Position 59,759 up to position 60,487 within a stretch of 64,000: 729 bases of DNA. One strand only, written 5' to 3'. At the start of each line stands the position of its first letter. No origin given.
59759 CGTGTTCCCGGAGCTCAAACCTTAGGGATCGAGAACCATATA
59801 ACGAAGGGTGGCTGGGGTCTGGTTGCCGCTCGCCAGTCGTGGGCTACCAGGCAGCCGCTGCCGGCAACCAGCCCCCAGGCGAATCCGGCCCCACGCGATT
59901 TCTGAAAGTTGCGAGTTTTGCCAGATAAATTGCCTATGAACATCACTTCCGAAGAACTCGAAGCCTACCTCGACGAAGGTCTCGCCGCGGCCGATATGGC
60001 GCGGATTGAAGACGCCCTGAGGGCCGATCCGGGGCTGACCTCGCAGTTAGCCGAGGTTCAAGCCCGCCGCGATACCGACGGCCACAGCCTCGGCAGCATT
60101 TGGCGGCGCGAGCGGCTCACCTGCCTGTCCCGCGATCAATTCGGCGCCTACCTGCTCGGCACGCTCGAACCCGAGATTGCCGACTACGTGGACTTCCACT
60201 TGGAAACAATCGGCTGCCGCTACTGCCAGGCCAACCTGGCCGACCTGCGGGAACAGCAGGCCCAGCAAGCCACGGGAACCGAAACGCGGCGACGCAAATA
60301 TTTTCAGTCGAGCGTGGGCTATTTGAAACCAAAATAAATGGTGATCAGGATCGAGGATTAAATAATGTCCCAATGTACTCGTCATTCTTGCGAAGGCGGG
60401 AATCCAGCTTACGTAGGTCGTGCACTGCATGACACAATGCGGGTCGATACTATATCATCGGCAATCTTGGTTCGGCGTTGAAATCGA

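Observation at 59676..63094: Perfect 917-bp direct repeat duplicating the anti-sigma gene and the tail of the ECF sigma gene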

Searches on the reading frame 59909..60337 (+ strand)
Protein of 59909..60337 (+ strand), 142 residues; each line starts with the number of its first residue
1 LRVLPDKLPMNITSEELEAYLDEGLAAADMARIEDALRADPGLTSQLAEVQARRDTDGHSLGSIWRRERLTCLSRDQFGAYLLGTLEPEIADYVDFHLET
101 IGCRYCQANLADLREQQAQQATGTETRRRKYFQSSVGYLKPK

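Call 5: search_protein_families(library=pfam, proteins=[window:59909-60337:+], max_evalue=0.01)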
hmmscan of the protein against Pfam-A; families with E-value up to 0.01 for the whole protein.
window:59909-60337:+ (142 aa): 1 family
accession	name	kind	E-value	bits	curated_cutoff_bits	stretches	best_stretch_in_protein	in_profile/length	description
PF13490.11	zf-HC2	-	2.7e-05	24.6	22.2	0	15-38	6-29/35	Putative zinc-finger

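Call 11: find_encoding_contigs(protein=window:59909-60337:+, flank=10000, max_places=10)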
Protein window:59909-60337:+ (142 aa): no gene with exactly this product is on record in the collection.

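Call 13: find_encoding_contigs(protein=window:59936-60337:+, flank=10000, max_places=10)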
Protein window:59936-60337:+ (133 aa): 1 contig read that carries it; 1 place shown.
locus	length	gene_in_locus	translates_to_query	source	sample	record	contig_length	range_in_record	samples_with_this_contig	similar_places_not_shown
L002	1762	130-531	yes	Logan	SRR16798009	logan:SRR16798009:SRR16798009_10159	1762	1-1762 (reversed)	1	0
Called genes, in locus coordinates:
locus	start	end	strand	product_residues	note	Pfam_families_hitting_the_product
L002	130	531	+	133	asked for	PF13490:zf-HC2 (faint)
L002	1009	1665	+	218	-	-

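Call 22: list_cluster_members(proteins=[window:59936-60337:+, window:60892-61758:-, window:63317-63973:+, window:59145-59783:+, window:57505-58932:+, window:55172-57286:+, window:53096-55147:+])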
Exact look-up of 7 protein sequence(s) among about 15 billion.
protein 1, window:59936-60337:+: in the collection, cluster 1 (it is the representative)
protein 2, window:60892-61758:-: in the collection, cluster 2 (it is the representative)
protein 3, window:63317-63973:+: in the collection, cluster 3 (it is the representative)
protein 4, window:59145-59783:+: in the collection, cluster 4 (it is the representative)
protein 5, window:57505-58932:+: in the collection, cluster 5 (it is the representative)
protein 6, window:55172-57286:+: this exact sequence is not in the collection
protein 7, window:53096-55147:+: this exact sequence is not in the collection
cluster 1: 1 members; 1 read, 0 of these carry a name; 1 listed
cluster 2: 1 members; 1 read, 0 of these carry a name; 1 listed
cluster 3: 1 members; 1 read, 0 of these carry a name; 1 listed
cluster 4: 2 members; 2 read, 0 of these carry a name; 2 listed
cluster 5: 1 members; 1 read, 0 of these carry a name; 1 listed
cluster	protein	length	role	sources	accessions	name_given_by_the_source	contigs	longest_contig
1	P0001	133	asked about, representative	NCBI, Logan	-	-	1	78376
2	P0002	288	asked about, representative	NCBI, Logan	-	-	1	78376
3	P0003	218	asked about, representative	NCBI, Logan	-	-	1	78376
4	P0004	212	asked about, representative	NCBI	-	-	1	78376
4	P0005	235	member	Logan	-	-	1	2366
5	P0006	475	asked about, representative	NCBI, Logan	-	-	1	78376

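Call 24: find_encoding_contigs(protein=P0005, flank=10000)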
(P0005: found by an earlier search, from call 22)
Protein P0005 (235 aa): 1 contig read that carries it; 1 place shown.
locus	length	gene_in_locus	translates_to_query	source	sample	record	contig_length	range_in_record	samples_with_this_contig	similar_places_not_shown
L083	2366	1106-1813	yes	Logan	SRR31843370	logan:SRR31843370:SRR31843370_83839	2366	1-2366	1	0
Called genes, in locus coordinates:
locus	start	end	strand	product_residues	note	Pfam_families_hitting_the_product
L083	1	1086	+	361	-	?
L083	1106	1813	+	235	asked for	PF04542:Sigma70_r2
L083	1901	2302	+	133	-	-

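Call 31: find_encoding_contigs(protein=P0006, flank=10000)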
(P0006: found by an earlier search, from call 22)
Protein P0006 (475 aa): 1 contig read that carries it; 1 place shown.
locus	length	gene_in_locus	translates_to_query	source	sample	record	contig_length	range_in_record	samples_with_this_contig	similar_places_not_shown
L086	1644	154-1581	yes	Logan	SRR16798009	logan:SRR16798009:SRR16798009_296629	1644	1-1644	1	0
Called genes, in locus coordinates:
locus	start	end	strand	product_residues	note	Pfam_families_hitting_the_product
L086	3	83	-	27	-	?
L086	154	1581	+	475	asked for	-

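Call 35: find_related_loci(query=window:59936-60337:+, collection=metagenome_contigs, flank=10000)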
Query window:59936-60337:+ (133 aa) in metagenome_contigs; peptide patterns used: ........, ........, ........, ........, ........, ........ (x = any residue, [..] = any of these).
600 stretches matched a pattern (row limit reached: there are more); 145 encode a relative of the query (tblastn E <= 1e-3); the best 80 are kept; 80 distinct loci.
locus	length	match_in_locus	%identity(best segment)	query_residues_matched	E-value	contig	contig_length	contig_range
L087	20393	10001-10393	67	1-131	2e-58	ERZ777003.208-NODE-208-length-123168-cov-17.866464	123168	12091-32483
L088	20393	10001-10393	73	1-131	1e-58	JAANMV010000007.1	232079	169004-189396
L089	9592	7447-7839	66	1-131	4e-55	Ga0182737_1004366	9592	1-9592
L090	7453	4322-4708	63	3-131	2e-53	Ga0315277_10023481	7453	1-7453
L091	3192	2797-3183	62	3-131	6e-53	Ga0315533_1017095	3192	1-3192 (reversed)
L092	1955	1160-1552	57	3-133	3e-52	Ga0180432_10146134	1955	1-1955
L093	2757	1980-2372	60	1-131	1e-51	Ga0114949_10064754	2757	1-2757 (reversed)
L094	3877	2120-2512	60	3-133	5e-51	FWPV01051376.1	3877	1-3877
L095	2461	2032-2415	63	3-130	3e-51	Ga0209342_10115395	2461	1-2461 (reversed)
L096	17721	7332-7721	60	2-131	9e-51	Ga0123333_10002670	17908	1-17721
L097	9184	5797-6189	66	1-131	7e-51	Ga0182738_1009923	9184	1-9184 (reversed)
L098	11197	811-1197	62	2-130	3e-50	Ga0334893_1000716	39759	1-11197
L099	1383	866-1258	60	3-133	4e-52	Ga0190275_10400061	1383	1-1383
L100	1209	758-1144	62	3-131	9e-53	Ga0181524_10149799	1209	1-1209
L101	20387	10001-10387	62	2-130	3e-50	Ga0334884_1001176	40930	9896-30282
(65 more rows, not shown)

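Call 40: search_protein_families(library=ncbifam, proteins=[window:59936-60337:+], max_evalue=0.01)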
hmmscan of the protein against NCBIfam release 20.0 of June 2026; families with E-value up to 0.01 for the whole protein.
window:59936-60337:+ (133 aa): 1 family
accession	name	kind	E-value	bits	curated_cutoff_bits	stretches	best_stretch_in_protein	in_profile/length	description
NF052375.1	antisigma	equivalog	0.00057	20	100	0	70-110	3-41/217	anti-sigma factor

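Call 45: search_protein_families(library=phrogs, proteins=[window:59936-60337:+], max_evalue=0.01)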
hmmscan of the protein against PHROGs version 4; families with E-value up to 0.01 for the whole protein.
window:59936-60337:+ (133 aa): 0 families

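Call 46: search_protein_families(library=padloc, proteins=[window:59936-60337:+], max_evalue=0.01)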
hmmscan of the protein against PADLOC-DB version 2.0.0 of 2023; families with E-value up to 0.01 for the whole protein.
window:59936-60337:+ (133 aa): 0 families

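Call 51: find_homologous_proteins(query=window:59936-60337:+, max_evalue=0.00001)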
Query window:59936-60337:+ (133 aa): 472 proteins with E <= 0.00001 among 624 candidates; the best 120 are listed.
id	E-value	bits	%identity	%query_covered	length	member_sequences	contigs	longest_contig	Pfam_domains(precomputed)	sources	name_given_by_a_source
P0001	5.5e-82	290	100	100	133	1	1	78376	PF13490.12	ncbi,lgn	-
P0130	1.4e-74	266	90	100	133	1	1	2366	-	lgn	-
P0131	8.2e-57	209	73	98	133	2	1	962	PF13490.12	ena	-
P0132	4.1e-50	187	67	98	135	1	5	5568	PF13490.12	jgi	-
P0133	4.3e-50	187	66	98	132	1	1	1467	-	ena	-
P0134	1.4e-49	185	66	98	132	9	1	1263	PF13490.12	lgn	-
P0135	2.3e-49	184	65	98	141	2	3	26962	-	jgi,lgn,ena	-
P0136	4.2e-49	184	66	98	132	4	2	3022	PF13490.12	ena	-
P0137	5.9e-49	183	63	98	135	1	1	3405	-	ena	-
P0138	6.1e-49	183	63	98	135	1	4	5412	-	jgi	-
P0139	7.7e-49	183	64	99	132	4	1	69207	PF13490.12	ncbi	-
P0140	8.6e-49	183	65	95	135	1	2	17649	-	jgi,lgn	jgi:hypothetical protein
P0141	5.3e-48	180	64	98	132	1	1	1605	PF13490.12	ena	-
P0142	1.0e-47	179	67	98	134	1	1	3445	PF13490.12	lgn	-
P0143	1.8e-47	178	65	98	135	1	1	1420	-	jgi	jgi:hypothetical protein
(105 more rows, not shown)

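Call 58: predict_structure(alignment_id=A2)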
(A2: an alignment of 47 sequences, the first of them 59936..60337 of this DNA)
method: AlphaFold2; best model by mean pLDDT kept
length: 133 residues; sequences in the alignment: 47
mean_pLDDT: 78.9   pTM: 0.44
mean pLDDT of the five models: 78.9, 78.5, 78.3, 77.1, 76.1
residues with pLDDT >= 90: 42; 70-90: 55; 50-70: 27; < 50: 9
segments of 3 or more residues with pLDDT < 50: 122-124, 128-131
pLDDT, mean of each block of 10 residues (from residue 1): 86 87 94 92 73 60 85 91 89 85 89 57 48 46
secondary structure, 60 per line:
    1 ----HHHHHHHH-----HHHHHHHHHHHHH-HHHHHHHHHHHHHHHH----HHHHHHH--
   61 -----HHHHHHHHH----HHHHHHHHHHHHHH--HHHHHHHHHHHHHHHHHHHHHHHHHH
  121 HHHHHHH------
elements in order: H5-12 H18-30 H32-47 H52-58 H66-74 H79-92 H95-127

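Call 60: fold_search(model_id=the predicted structure, library=pdb)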
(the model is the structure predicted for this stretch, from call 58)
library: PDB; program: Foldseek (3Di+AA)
matches with E <= 10: 7; with E <= 0.001: 0
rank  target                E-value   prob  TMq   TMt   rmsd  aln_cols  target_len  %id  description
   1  8z6g_E                5.1e+00  0.60  0.30  0.55   1.1        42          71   26  the AlgU-MucAcyto complex structure in Pseudomonas aeruginosa (released 2024-05-08)
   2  8z6g_C                5.8e+00  0.54  0.30  0.55   1.0        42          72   26  the AlgU-MucAcyto complex structure in Pseudomonas aeruginosa (released 2024-05-08)
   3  2i2x_B                6.5e+00  0.02  0.18  0.10  20.6       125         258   18  Crystal structure of methanol:cobalamin methyltransferase complex MtaBC from Methanosarcina barkeri (released 2006-11-21)
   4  9nc9_R                6.9e+00  0.06  0.24  0.05  16.7       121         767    7  Helical assembly of AVAST5 filament (released 2026-02-18)
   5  8z6g_A                7.3e+00  0.44  0.30  0.55   1.1        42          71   26  the AlgU-MucAcyto complex structure in Pseudomonas aeruginosa (released 2024-05-08)
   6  7rqf_A                7.8e+00  0.04  0.21  0.08  12.4       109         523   15  Crystal Structure of LbcA (lipoprotein binding partner of CtpA) of Pseudomonas aeruginosa (released 2022-04-27)
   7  3hug_P                8.2e+00  0.11  0.22  0.43   3.2        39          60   31  Crystal structure of Mycobacterium tuberculosis anti-sigma factor RslA in complex with -35 promoter binding domain of  (released 2010-03-02)

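Call 62: search_solved_structures(query=A2, max_evalue=10, show_alignments=2)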
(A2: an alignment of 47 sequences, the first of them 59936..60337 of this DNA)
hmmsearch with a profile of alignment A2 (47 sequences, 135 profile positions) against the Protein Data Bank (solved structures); distinct sequences matched with E-value up to 10: 4.
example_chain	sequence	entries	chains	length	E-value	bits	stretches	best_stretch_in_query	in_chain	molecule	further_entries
4ynh_A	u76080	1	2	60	0.7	13.1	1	15-48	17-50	Spindle assembly abnormal protein 5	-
9cp1_G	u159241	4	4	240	1.2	12.4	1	73-128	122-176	CRISPR system aCascade subunit Cas5 1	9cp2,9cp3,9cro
9crp_G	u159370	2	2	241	1.2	12.4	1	73-128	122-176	CRISPR system aCascade subunit Cas5 1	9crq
11te_A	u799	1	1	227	2.1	11.6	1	86-129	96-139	ATP phosphoribosyltransferase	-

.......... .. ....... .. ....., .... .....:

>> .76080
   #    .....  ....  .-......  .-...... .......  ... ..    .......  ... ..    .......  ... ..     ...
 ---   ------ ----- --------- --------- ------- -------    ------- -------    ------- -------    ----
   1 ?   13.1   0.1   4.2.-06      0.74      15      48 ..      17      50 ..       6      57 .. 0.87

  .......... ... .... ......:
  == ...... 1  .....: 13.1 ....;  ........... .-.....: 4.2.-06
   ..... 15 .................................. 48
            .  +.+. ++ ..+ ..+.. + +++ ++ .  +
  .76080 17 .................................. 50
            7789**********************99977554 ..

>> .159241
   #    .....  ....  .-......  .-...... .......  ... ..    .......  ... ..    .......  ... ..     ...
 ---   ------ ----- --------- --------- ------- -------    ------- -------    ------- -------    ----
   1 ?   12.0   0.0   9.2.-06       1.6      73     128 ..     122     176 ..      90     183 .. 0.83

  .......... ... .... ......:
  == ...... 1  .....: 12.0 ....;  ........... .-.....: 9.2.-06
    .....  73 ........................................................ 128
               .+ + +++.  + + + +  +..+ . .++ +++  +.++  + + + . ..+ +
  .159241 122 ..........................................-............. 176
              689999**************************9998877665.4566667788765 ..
